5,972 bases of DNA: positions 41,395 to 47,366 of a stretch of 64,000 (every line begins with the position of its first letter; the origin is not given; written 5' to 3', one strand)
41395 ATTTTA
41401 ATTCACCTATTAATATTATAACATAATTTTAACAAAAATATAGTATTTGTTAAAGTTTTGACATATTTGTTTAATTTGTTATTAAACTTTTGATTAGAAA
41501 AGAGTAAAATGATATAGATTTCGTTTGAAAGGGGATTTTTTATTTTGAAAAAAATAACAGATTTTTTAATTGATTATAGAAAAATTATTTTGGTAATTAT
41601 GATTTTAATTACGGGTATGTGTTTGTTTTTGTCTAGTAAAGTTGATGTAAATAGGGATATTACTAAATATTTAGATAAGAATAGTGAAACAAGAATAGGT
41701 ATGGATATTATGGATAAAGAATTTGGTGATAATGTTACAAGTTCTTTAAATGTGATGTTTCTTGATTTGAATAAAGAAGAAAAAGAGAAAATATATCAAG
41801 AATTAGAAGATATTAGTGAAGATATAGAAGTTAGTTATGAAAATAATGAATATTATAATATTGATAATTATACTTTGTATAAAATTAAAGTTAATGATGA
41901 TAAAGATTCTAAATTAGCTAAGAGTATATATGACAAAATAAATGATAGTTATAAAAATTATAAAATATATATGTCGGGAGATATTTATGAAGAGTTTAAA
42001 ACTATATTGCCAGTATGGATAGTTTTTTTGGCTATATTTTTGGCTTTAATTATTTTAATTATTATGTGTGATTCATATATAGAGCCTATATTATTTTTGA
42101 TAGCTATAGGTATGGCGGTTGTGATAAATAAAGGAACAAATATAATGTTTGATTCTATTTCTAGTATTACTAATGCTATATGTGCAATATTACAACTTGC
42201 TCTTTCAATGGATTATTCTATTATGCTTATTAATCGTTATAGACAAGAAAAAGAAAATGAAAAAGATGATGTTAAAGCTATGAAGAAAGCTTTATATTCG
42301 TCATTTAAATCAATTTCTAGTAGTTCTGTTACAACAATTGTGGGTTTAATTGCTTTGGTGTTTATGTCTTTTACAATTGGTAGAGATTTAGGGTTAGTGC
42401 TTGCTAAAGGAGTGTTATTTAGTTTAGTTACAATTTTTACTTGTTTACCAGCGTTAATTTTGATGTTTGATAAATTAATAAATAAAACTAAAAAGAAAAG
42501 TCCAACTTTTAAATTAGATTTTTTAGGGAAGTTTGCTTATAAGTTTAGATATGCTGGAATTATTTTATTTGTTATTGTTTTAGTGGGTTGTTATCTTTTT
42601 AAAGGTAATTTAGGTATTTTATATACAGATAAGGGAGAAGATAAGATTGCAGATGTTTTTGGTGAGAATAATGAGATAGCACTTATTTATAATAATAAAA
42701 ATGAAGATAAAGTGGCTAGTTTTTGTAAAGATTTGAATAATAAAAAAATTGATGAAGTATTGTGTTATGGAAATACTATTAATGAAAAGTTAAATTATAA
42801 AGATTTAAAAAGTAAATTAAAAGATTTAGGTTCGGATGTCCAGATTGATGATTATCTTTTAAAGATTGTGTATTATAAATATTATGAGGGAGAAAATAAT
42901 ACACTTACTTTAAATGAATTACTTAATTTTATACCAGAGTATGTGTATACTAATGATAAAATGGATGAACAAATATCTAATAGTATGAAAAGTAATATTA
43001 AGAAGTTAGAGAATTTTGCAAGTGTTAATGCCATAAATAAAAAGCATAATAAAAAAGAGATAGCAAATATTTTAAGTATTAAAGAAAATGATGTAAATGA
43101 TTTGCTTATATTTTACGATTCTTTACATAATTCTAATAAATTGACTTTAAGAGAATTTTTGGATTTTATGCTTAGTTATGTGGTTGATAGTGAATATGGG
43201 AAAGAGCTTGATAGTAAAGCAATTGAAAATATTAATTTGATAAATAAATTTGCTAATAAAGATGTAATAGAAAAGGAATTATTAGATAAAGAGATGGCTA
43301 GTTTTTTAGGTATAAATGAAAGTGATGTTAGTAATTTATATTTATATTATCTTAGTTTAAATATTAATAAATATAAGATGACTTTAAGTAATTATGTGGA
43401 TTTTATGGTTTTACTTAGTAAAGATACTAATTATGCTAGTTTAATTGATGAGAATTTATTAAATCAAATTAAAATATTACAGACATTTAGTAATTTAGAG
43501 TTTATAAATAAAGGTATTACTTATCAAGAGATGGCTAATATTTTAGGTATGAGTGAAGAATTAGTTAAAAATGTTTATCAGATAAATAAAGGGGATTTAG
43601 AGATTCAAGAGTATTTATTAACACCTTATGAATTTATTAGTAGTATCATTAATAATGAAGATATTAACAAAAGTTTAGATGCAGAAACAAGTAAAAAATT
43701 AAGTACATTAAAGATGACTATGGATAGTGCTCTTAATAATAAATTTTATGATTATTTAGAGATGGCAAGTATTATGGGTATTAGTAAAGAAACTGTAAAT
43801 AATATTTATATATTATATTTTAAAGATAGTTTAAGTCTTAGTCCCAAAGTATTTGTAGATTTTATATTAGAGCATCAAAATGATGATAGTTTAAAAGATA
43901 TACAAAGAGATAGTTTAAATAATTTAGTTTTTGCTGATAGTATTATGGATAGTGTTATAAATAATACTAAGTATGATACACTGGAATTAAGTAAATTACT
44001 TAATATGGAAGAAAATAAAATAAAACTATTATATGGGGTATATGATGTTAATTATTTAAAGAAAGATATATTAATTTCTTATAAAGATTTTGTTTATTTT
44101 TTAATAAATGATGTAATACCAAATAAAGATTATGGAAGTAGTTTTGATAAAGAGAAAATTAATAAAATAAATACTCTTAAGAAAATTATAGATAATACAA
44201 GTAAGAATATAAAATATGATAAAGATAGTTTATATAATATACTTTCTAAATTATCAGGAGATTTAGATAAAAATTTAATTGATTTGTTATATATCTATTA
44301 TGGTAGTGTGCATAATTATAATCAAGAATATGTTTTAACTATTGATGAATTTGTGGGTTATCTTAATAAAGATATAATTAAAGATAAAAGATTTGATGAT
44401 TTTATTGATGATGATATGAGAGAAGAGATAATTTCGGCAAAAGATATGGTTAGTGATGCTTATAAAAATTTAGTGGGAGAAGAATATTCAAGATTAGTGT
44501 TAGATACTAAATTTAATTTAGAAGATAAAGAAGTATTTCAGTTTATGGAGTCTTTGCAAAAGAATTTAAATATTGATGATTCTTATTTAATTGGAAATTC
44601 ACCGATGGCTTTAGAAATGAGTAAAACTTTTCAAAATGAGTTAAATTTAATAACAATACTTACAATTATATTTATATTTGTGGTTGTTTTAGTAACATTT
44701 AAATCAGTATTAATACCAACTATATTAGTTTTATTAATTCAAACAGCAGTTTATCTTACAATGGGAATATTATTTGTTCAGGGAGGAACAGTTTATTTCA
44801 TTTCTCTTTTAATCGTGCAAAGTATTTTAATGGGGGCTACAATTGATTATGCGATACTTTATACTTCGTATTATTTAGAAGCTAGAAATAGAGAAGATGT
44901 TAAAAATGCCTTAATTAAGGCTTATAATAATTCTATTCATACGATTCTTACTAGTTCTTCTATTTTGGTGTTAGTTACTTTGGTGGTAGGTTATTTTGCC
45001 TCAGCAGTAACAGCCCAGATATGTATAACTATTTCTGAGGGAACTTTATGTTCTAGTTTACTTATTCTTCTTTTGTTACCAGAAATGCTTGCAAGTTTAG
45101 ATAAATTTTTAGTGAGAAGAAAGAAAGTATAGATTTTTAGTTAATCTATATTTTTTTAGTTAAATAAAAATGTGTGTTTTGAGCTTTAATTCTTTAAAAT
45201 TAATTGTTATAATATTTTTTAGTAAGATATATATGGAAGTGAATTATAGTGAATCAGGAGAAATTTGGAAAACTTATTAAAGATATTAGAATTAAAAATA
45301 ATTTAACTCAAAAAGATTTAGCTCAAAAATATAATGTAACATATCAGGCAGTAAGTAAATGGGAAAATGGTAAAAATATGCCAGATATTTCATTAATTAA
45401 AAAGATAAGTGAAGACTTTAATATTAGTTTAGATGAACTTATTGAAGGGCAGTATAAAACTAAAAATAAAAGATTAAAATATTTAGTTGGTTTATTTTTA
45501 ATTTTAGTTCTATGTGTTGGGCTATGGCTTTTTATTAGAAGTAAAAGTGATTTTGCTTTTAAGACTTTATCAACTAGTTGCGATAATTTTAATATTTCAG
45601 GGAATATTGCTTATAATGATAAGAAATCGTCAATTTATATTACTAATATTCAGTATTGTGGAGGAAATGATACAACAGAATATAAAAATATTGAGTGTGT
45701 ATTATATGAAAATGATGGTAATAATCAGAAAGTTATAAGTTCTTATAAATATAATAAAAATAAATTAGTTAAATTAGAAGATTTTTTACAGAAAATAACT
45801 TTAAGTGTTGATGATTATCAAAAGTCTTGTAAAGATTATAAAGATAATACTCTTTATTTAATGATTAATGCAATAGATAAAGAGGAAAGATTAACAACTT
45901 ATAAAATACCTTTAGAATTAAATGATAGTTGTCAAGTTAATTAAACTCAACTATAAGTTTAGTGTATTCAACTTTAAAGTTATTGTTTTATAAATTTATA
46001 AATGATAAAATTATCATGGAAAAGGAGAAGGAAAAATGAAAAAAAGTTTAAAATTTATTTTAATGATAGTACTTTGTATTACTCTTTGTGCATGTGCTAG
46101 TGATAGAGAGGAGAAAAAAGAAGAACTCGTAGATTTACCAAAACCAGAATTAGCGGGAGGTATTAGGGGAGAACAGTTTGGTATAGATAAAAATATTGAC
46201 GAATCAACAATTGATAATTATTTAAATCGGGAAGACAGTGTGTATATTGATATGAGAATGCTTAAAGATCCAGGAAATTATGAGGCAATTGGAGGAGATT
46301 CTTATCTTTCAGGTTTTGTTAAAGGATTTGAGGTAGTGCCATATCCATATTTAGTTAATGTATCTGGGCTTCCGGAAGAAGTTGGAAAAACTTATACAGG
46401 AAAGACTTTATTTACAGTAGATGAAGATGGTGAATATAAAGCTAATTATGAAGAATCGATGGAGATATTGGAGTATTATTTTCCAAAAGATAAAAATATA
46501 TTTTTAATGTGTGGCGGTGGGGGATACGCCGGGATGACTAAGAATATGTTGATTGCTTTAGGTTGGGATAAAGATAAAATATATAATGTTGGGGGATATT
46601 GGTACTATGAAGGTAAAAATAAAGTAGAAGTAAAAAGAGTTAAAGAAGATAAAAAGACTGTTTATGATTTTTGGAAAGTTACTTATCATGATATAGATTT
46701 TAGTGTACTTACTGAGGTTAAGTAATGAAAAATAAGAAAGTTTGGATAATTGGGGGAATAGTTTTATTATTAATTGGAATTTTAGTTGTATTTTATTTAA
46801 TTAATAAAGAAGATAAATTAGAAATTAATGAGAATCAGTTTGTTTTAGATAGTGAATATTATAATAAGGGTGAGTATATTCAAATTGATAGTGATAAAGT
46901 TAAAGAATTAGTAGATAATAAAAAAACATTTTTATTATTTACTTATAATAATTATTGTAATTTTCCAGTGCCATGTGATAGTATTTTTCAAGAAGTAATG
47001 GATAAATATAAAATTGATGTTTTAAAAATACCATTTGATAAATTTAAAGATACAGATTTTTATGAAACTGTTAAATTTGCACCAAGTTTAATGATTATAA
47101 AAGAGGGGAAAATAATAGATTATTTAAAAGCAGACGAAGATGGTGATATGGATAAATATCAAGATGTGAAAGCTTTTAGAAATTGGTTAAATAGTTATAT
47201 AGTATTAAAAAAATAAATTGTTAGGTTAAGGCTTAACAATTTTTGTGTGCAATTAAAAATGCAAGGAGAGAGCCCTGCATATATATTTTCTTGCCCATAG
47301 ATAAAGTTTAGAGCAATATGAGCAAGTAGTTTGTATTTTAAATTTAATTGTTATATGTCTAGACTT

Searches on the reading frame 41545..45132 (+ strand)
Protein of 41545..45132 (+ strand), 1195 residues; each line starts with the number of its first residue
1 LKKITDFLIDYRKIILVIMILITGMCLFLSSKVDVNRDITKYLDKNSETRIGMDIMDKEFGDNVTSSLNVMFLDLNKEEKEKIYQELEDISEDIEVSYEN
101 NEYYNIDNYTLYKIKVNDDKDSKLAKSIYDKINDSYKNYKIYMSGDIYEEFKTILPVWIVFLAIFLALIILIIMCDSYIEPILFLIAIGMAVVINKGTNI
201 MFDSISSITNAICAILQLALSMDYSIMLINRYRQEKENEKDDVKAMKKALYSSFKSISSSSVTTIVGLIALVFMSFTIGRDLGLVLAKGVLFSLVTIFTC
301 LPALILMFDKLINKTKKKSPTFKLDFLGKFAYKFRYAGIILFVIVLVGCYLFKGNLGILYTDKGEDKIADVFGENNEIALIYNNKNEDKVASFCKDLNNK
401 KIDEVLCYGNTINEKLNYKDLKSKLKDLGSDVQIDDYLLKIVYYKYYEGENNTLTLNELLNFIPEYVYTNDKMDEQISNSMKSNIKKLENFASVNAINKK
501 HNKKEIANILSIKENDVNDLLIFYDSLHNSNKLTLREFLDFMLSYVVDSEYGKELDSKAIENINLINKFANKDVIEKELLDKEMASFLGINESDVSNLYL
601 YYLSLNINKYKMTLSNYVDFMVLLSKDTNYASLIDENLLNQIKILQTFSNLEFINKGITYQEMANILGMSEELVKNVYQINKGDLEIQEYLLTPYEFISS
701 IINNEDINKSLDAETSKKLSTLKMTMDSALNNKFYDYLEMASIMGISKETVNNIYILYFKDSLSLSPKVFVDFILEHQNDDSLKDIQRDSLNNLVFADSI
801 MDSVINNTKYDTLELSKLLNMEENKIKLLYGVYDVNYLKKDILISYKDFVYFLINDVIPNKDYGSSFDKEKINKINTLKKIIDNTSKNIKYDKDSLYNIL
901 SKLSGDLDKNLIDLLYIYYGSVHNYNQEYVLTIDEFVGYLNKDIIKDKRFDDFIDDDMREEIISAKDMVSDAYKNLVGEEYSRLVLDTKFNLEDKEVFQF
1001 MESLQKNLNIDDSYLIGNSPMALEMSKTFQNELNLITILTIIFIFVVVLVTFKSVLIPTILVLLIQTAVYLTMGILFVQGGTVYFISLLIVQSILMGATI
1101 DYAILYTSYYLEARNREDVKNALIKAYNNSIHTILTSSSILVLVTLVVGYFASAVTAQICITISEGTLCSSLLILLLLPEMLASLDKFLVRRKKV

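Call 10: search_protein_families(library=pfam, proteins=[window:41545-45132:+], max_evalue=0.01)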
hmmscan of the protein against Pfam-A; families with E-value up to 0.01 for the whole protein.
window:41545-45132:+ (1195 aa): 4 families
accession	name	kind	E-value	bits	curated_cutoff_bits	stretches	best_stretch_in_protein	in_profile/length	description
PF03176.21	MMPL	-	1.7e-45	155.9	20.5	2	159-311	148-305/333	MMPL family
PF00873.25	ACR_tran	-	5.5e-11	41.4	28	2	157-304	865-1016/1021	AcrB/AcrD/AcrF family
PF08281.18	Sigma70_r4_2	-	0.0031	17.6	25.7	0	657-676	26-45/54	Sigma-70, region 4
PF04545.22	Sigma70_r4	-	0.0056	16.6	24.1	0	655-676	18-39/50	Sigma-70, region 4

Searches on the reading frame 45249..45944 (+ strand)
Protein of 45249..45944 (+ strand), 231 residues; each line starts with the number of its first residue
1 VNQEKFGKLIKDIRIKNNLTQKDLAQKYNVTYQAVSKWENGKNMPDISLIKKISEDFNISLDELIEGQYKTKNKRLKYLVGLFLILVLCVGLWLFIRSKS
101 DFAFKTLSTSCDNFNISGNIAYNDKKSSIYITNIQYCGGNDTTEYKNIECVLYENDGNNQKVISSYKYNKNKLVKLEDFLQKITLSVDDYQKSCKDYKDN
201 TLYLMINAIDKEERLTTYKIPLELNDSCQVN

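Call 35: search_protein_families(library=pfam, proteins=[window:45249-45944:+], max_evalue=0.01)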
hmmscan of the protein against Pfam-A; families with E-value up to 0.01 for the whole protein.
window:45249-45944:+ (231 aa): 6 families
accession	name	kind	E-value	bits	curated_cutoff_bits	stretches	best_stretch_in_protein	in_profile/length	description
PF01381.28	HTH_3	-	7e-18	64.8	23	1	10-64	1-55/55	Helix-turn-helix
PF12844.13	HTH_19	-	2.9e-10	40.4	30.2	1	7-68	1-62/64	Helix-turn-helix domain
PF13443.12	HTH_26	-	7.8e-07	29.7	22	1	11-66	3-59/63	Cro/C1-type HTH DNA-binding domain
PF15731.11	MqsA_antitoxin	-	0.00025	21.6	30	1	7-52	71-116/131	Antitoxin component of bacterial toxin-antitoxin system, MqsA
PF13560.12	HTH_31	-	0.0008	20.1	27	1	6-51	2-48/64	Helix-turn-helix domain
PF13518.12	HTH_28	-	0.0093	16.5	25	0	16-40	11-34/52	Helix-turn-helix domain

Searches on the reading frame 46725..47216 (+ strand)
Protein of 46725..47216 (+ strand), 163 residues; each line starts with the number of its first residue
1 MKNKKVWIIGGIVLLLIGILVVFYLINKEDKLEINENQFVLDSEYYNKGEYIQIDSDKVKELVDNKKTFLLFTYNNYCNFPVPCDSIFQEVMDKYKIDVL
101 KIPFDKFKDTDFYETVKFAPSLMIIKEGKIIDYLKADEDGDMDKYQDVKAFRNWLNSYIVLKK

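Call 23: find_encoding_contigs(protein=window:46725-47216:+, flank=10000, max_places=10)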
Protein window:46725-47216:+ (163 aa): 6 contigs read that carry it; 5 places shown.
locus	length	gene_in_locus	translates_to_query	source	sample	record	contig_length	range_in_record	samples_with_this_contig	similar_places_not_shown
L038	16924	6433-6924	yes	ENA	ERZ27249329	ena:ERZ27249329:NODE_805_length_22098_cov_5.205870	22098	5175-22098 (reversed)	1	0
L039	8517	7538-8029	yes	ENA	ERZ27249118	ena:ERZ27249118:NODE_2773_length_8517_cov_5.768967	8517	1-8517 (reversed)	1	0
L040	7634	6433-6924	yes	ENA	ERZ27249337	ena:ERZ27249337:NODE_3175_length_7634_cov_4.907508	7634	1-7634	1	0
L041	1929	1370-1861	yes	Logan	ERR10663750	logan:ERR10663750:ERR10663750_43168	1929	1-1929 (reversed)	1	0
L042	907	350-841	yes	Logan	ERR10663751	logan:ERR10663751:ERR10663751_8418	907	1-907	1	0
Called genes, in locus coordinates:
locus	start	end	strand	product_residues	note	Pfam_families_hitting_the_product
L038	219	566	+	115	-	-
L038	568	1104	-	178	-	PF19776:DUF6262 (weak), PF00440:TetR_N (faint)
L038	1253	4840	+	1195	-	PF00873:ACR_tran (weak), PF03176:MMPL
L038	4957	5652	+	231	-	PF12844:HTH_19, PF01381:HTH_3, PF13443:HTH_26 (weak)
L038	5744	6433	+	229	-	-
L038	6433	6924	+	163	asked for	-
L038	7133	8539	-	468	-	-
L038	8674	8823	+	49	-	-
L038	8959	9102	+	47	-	-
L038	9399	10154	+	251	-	PF00106:adh_short, PF08659:KR, PF13561:adh_short_C2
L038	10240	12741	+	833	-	PF09586:YfhO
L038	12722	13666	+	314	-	PF00535:Glycos_transf_2, PF10111:Glyco_tranf_2_2, PF13641:Glyco_tranf_2_3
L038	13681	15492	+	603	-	PF10110:GPDPase_memb, PF03009:GDPD, PF13653:GDPD_2 (weak)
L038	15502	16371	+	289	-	PF00753:Lactamase_B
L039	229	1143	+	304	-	PF12762:DDE_Tnp_IS1595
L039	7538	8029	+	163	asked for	-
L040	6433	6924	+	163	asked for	-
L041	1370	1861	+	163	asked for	-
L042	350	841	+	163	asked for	-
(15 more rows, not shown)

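Call 35: search_protein_families(library=pfam, proteins=[window:46725-47216:+], max_evalue=0.01)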
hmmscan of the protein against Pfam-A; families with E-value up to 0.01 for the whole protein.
window:46725-47216:+ (163 aa): 1 family
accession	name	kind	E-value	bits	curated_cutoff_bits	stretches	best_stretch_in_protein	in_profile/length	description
PF00085.26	Thioredoxin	-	0.00015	22.1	23.5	1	57-135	8-89/103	Thioredoxin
